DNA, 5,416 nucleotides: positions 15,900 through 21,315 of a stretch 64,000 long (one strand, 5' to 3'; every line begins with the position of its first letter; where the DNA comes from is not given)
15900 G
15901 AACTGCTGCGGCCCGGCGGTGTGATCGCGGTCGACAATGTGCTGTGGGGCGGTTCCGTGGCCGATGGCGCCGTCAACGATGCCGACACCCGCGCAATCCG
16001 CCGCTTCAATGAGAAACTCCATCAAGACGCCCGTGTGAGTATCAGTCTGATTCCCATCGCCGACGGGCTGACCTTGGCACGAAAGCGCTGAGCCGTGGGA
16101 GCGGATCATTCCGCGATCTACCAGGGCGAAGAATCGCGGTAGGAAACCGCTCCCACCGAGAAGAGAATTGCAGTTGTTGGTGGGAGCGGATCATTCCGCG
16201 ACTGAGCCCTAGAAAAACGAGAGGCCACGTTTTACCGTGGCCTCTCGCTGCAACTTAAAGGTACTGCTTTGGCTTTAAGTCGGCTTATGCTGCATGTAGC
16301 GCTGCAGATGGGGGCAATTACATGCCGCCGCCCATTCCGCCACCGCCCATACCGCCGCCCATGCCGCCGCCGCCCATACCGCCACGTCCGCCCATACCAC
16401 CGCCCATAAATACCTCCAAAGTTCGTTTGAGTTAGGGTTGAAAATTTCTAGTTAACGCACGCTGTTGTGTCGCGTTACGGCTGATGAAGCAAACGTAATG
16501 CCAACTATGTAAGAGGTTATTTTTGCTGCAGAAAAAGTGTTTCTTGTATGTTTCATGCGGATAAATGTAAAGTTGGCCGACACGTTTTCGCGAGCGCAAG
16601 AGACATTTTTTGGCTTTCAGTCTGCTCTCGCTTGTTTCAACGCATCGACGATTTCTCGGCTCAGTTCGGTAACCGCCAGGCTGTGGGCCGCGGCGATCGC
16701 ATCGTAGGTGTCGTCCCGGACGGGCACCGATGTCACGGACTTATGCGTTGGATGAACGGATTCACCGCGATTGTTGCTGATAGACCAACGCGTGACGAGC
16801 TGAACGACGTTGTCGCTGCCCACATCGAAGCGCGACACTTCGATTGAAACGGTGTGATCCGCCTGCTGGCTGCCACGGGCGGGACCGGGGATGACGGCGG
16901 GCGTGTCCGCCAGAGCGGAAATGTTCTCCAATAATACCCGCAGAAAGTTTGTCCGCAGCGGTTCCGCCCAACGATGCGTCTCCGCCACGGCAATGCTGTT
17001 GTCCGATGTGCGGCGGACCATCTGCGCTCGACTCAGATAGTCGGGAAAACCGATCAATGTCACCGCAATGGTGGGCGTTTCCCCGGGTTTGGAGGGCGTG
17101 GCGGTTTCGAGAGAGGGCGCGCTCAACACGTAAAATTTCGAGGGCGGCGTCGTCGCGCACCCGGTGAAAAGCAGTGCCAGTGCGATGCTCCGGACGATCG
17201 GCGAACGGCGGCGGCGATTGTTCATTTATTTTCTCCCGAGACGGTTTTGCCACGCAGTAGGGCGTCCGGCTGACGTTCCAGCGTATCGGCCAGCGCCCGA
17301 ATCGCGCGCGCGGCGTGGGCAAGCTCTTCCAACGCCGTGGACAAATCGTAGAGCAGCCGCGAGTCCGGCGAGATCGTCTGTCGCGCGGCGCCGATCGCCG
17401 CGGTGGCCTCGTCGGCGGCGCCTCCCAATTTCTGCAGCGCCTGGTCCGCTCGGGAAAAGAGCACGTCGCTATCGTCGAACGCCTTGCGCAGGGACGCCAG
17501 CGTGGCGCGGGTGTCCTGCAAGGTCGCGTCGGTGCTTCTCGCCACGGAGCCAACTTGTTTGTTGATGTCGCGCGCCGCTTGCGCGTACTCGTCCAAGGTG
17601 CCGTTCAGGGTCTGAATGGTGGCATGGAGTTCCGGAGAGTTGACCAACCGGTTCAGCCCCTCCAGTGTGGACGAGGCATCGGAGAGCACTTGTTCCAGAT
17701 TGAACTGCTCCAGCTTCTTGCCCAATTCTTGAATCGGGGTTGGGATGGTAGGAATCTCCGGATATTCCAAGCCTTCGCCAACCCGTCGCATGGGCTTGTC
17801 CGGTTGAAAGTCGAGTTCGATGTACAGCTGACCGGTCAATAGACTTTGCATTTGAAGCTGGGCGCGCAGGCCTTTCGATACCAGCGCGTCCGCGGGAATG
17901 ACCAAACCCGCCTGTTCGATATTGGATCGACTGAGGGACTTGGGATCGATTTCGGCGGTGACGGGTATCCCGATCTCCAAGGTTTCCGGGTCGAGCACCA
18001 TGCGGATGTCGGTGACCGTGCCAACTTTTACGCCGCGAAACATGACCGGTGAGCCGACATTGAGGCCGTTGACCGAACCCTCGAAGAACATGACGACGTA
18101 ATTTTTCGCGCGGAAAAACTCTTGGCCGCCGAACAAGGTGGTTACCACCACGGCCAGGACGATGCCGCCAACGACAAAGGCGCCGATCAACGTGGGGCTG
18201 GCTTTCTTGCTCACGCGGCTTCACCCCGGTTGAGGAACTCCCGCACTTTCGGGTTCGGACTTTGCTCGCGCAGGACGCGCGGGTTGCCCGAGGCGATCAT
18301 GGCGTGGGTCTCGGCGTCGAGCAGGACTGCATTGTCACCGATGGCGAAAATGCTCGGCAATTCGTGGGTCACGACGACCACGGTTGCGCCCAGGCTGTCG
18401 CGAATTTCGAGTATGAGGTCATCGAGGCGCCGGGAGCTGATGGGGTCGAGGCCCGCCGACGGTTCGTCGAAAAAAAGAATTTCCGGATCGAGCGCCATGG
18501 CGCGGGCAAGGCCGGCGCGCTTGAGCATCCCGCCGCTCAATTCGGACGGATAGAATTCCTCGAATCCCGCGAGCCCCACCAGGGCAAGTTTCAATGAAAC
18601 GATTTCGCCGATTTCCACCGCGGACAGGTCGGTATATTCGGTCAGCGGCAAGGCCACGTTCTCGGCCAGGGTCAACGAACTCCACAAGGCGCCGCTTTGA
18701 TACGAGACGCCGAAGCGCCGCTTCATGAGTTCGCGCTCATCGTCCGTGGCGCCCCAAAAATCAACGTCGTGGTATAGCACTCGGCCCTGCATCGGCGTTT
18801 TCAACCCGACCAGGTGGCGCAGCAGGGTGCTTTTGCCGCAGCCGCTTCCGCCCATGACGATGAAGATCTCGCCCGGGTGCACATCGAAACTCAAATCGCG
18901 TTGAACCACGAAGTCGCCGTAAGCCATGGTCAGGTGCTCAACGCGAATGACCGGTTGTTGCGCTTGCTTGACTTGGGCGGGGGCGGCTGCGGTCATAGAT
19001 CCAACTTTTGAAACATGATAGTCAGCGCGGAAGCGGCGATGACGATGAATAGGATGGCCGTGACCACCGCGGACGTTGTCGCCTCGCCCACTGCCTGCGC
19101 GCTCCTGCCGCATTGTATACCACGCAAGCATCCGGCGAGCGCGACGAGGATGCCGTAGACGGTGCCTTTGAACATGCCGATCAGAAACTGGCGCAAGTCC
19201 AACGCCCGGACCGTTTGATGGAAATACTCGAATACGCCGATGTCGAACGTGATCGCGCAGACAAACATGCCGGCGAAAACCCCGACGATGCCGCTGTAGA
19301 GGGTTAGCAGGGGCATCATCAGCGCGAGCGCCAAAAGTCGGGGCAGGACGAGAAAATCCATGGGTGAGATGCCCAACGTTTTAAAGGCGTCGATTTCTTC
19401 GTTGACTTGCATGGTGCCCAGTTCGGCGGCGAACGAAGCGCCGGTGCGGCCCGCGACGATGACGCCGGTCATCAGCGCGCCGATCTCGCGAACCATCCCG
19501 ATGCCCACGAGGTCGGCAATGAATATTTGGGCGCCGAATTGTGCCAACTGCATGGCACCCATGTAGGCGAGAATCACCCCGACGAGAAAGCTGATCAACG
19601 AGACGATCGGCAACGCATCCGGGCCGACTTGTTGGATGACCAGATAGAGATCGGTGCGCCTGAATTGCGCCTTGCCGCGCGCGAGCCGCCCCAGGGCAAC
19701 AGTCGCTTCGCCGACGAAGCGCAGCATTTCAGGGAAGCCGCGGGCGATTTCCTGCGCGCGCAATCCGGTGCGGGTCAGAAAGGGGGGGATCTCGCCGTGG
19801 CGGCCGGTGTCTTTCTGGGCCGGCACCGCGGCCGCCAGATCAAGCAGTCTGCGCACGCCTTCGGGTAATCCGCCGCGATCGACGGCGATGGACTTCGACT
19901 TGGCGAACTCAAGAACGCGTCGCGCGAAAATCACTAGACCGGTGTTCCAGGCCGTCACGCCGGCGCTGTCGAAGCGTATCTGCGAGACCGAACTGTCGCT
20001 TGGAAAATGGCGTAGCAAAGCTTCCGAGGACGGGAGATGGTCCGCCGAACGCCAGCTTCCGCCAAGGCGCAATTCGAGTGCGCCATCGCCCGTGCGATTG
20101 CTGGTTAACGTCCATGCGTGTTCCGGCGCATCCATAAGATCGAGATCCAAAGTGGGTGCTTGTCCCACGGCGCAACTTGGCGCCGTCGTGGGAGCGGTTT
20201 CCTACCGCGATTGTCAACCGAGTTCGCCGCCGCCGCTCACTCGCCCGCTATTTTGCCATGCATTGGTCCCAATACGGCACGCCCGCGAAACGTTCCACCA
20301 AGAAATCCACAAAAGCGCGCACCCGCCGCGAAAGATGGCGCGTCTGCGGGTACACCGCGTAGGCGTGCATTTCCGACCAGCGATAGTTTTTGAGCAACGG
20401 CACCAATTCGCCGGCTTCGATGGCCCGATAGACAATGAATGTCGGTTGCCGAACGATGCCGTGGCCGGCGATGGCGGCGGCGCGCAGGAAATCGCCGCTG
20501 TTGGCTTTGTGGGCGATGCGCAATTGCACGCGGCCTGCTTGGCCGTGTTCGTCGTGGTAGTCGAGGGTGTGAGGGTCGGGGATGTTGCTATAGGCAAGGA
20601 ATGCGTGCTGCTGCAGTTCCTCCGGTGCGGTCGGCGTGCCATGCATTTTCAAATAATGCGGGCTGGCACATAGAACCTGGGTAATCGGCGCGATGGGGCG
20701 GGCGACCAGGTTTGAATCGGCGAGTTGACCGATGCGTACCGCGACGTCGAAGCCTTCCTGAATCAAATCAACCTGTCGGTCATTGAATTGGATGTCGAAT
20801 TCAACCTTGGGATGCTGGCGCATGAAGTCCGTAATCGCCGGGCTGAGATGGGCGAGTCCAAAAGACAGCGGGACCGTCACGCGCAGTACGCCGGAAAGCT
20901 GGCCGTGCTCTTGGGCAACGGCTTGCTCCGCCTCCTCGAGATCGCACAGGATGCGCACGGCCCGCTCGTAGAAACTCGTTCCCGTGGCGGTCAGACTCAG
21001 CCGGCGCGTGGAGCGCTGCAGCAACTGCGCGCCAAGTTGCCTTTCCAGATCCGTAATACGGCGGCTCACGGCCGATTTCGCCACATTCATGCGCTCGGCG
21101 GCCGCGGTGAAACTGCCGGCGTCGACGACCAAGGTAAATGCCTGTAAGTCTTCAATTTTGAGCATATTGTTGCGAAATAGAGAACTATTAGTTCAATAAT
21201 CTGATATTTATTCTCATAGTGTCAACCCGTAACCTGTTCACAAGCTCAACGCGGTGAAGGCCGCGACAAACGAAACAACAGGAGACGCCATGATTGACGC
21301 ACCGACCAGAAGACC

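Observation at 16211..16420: Stand-alone 29-codon Gly/Met-repeat micro-ORF with its own Shine-Dalgarno and intrinsic terminator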

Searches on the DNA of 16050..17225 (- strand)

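Call 42: search_rna_families(sources=[L069, L074, L079, L084, L088, L089, L008, L009], threshold=gathering)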
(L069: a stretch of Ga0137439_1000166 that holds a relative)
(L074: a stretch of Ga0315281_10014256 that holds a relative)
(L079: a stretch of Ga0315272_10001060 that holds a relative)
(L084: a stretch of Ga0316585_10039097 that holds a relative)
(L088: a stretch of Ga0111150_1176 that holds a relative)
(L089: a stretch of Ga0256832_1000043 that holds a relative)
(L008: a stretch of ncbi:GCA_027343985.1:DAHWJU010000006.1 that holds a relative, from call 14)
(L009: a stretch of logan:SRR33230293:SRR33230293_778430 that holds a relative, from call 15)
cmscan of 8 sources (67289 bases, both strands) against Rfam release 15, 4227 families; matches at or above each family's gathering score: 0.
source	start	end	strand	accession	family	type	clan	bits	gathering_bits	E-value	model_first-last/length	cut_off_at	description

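Call 43: search_rna_families(source=window, start=16050, end=16700, threshold=evalue, max_evalue=1)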
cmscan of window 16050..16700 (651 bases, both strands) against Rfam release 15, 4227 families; matches with E-value up to 1: 0.
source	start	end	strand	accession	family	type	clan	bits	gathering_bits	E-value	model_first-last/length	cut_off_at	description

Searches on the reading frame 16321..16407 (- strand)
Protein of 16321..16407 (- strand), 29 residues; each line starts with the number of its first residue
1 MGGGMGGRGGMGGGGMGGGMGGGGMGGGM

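Call 34: list_cluster_members(proteins=[window:16321-16407:-, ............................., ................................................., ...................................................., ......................, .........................])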
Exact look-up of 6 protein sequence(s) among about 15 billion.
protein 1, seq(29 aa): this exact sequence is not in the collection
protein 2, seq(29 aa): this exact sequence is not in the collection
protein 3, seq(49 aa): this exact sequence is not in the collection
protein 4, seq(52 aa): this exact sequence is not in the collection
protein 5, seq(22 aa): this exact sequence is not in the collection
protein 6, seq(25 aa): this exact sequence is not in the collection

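Call 71: search_protein_families(library=ncbifam, proteins=[window:16321-16407:-], max_evalue=10)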
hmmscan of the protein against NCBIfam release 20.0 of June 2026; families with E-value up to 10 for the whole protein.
seq(29 aa): 0 families

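Call 72: search_protein_families(library=pfam, proteins=[window:16321-16407:-], max_evalue=10)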
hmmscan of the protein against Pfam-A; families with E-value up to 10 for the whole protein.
seq(29 aa): 0 families

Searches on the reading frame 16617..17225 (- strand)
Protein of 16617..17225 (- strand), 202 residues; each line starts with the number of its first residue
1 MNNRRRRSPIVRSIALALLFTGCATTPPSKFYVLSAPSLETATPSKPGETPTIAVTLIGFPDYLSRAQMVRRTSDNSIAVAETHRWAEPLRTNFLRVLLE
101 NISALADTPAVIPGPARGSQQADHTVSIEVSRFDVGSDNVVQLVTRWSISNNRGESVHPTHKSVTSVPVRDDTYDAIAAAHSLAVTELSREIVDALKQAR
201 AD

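Call 6: search_protein_families(library=pfam, proteins=[window:16617-17225:-])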
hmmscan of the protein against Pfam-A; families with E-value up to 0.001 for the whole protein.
window:16617-17225:- (202 aa): 1 family
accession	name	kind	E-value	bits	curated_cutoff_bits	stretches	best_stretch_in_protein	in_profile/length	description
PF03886.18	ABC_trans_aux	-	2.6e-36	125.1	26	1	32-193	1-161/161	ABC-type transport auxiliary lipoprotein component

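Call 8: find_related_loci(query=window:16617-17225:-, collection=genome_contigs, flank=4000)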
Query window:16617-17225:- (202 aa) in genome_contigs; peptide patterns used: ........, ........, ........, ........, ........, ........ (x = any residue, [..] = any of these).
170 stretches matched a pattern; 4 encode a relative of the query (tblastn E <= 1e-3); 4 distinct loci.
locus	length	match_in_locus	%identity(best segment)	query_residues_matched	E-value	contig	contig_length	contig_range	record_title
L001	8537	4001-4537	39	22-197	4e-35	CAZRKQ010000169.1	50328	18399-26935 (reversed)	MAG TPA_asm: uncultured Thiotrichaceae bacterium isolate binchicken_co231_10 genome assembly, contig: k141_6226272, whol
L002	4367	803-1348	41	18-196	6e-35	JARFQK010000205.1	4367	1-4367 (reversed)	MAG: Gammaproteobacteria bacterium isolate MAG_Ve_Sed_22 k141_477600, whole genome shotgun sequence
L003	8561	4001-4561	35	18-201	4e-30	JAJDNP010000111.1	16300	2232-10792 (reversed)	MAG: Gammaproteobacteria bacterium isolate ALSabin.113 k141_1703741, whole genome shotgun sequence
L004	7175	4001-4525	32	14-192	1e-19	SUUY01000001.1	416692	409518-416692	MAG: Alphaproteobacteria bacterium isolate SIG58 NODE_86_length_416692_cov_10.945617, whole genome shotgun sequence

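Call 11: find_encoding_contigs(protein=window:16617-17225:-, flank=3000, max_places=10)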
Protein window:16617-17225:- (202 aa): 3 contigs read that carry it; 3 places shown.
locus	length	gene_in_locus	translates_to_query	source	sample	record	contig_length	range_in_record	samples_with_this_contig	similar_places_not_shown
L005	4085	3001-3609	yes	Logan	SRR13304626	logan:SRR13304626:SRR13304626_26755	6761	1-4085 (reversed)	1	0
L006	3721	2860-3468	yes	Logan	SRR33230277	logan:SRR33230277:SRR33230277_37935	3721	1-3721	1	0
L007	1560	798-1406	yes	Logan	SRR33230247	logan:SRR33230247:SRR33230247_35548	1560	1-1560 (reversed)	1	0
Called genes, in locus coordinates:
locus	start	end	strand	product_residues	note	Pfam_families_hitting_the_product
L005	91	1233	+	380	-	PF02405:MlaE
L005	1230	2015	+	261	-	PF00005:ABC_tran, PF13304:AAA_21 (weak)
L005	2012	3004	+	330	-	PF02470:MlaD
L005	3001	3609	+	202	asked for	PF03886:ABC_trans_aux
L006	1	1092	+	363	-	?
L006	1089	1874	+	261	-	PF00005:ABC_tran, PF13304:AAA_21 (weak)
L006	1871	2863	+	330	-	PF02470:MlaD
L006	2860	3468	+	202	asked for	PF03886:ABC_trans_aux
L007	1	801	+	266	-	?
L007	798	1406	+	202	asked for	PF03886:ABC_trans_aux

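Call 13: find_homologous_proteins(query=window:16617-17225:-, max_evalue=1e-20)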
Query window:16617-17225:- (202 aa): 69 proteins with E <= 1e-20 among 753 candidates.
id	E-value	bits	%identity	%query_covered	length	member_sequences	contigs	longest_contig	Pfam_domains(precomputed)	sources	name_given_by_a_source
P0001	2.4e-120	417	98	100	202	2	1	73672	PF03886.19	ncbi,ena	-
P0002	1.5e-105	369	85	100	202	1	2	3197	PF03886.19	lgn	-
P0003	1.2e-32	132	40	99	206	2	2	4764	PF03886.19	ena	-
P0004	8.5e-32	129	41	93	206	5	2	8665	PF03886.19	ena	-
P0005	9.3e-32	129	39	97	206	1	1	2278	PF03886.19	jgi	jgi:uncharacterized lipoprotein YmbA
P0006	1.2e-31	128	40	86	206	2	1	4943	PF03886.19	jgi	jgi:uncharacterized lipoprotein YmbA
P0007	4.3e-31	127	40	97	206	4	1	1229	PF03886.19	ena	-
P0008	6.2e-31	126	40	93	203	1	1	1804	PF03886.19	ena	-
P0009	1.0e-30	125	41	98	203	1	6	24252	PF03886.19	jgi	jgi:uncharacterized lipoprotein YmbA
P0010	2.2e-30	124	40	87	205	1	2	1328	PF03886.19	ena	-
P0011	3.5e-30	124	39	87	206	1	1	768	PF03886.19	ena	-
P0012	3.9e-30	124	40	97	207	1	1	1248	PF03886.19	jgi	jgi:uncharacterized lipoprotein YmbA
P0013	4.0e-30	123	40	87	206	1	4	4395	PF03886.19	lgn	-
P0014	4.0e-30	123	40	87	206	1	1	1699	PF03886.19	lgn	-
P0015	4.0e-30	123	39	87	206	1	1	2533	PF03886.19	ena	-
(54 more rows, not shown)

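Call 14: find_encoding_contigs(protein=P0001, flank=5000, max_places=6)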
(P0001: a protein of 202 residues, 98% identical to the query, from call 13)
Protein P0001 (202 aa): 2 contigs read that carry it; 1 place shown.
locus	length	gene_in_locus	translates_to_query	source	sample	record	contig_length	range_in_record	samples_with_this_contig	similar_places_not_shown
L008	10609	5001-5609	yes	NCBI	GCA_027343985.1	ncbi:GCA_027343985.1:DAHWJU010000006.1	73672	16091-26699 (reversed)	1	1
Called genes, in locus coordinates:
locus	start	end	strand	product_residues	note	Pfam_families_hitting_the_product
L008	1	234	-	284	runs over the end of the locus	PF02678:Pirin, PF05726:Pirin_C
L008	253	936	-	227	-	PF02525:Flavodoxin_2, PF03358:FMN_red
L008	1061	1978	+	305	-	PF00126:HTH_1, PF03466:LysR_substrate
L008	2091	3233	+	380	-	PF02405:MlaE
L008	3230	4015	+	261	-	PF00005:ABC_tran, PF13304:AAA_21 (weak)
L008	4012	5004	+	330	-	PF02470:MlaD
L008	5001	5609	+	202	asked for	PF03886:ABC_trans_aux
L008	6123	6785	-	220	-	PF01596:Methyltransf_3, PF13578:Methyltransf_24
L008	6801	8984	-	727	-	PF19077:Big_13 (faint), PF09136:Glucodextran_B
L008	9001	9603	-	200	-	-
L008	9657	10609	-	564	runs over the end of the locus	PF00226:DnaJ (weak)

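Call 15: find_encoding_contigs(protein=P0002, flank=5000, max_places=6)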
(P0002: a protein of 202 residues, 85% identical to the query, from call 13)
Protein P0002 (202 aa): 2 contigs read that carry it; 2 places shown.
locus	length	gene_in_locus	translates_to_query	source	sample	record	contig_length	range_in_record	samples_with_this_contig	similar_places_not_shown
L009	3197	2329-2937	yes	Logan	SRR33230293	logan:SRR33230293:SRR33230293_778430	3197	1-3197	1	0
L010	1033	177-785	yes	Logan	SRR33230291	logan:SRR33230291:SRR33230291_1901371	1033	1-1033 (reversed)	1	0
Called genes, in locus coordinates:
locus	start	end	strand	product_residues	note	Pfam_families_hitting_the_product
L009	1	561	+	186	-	?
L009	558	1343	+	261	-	PF00005:ABC_tran, PF13304:AAA_21 (weak)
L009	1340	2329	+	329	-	PF02470:MlaD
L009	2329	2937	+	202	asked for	PF03886:ABC_trans_aux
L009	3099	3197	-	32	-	?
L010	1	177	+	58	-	?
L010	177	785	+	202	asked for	PF03886:ABC_trans_aux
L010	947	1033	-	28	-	?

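Call 74: search_protein_families(library=ncbifam, proteins=[window:16617-17225:-], max_evalue=0.00001)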
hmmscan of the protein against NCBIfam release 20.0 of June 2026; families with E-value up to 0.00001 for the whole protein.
window:16617-17225:- (202 aa): 1 family
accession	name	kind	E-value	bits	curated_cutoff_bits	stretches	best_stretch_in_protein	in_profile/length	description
NF033620.0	pqiC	exception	9.4e-13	47.9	200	1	14-193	5-180/184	membrane integrity-associated transporter subunit PqiC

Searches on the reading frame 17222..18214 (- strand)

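Call 6: search_protein_families(library=pfam, proteins=[window:17222-18214:-])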
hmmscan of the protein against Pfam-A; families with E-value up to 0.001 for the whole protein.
window:17222-18214:- (330 aa): 2 families
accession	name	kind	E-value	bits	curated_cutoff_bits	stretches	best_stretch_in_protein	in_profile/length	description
PF02470.25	MlaD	-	6.2e-15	55.6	25.1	1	40-136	5-80/81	MlaD protein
PF11887.13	Mce4_CUP1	-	5.2e-05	23.4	32.6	1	173-244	59-127/222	Cholesterol uptake porter CUP1 of Mce4, putative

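Call 74: search_protein_families(library=ncbifam, proteins=[window:17222-18214:-], max_evalue=0.00001)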
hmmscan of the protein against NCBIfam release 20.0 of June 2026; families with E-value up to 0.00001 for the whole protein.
window:17222-18214:- (330 aa): 3 families
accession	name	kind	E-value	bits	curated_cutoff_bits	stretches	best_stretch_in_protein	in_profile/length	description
NF008070.2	PRK10807.1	equivalog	8.6e-35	120.4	525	1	34-219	276-476/542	intermembrane transport protein PqiB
TIGR00996.1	Mtu_fam_mce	paralog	1.2e-10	41.1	140.5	1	11-297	6-273/291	MCE family protein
TIGR04430.1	OM_asym_MlaD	equivalog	1.3e-09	38.1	135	1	5-90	4-90/146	outer membrane lipid asymmetry maintenance protein MlaD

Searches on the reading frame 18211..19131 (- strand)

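Call 6: search_protein_families(library=pfam, proteins=[window:18211-19131:-])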
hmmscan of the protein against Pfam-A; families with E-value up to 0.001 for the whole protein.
window:18211-19131:- (306 aa): 2 families
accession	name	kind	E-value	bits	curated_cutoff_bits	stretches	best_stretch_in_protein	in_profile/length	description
PF00005.33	ABC_tran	-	3e-26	93.1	25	1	78-225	2-136/137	ABC transporter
PF13304.12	AAA_21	-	1.2e-07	32.6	27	1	192-259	232-300/304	AAA domain, putative AbiEii toxin, Type IV TA system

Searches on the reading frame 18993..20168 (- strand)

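Call 6: search_protein_families(library=pfam, proteins=[window:18993-20168:-])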
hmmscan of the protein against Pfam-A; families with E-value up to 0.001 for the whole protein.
window:18993-20168:- (391 aa): 1 family
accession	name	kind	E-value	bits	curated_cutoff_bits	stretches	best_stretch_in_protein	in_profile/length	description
PF02405.21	MlaE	-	2.5e-68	230.3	22.5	1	178-384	5-211/212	Permease MlaE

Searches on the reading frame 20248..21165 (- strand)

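Call 62: search_protein_families(library=pfam, proteins=[window:20248-21165:-], max_evalue=0.00001)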
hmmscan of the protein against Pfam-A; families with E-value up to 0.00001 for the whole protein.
window:20248-21165:- (305 aa): 2 families
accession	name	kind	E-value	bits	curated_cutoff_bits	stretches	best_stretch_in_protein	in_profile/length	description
PF03466.25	LysR_substrate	-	1.3e-45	155.8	28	1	87-293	1-208/209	LysR substrate binding domain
PF00126.33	HTH_1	-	3.4e-21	75.4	26.6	1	4-62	1-59/60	Bacterial regulatory helix-turn-helix protein, lysR family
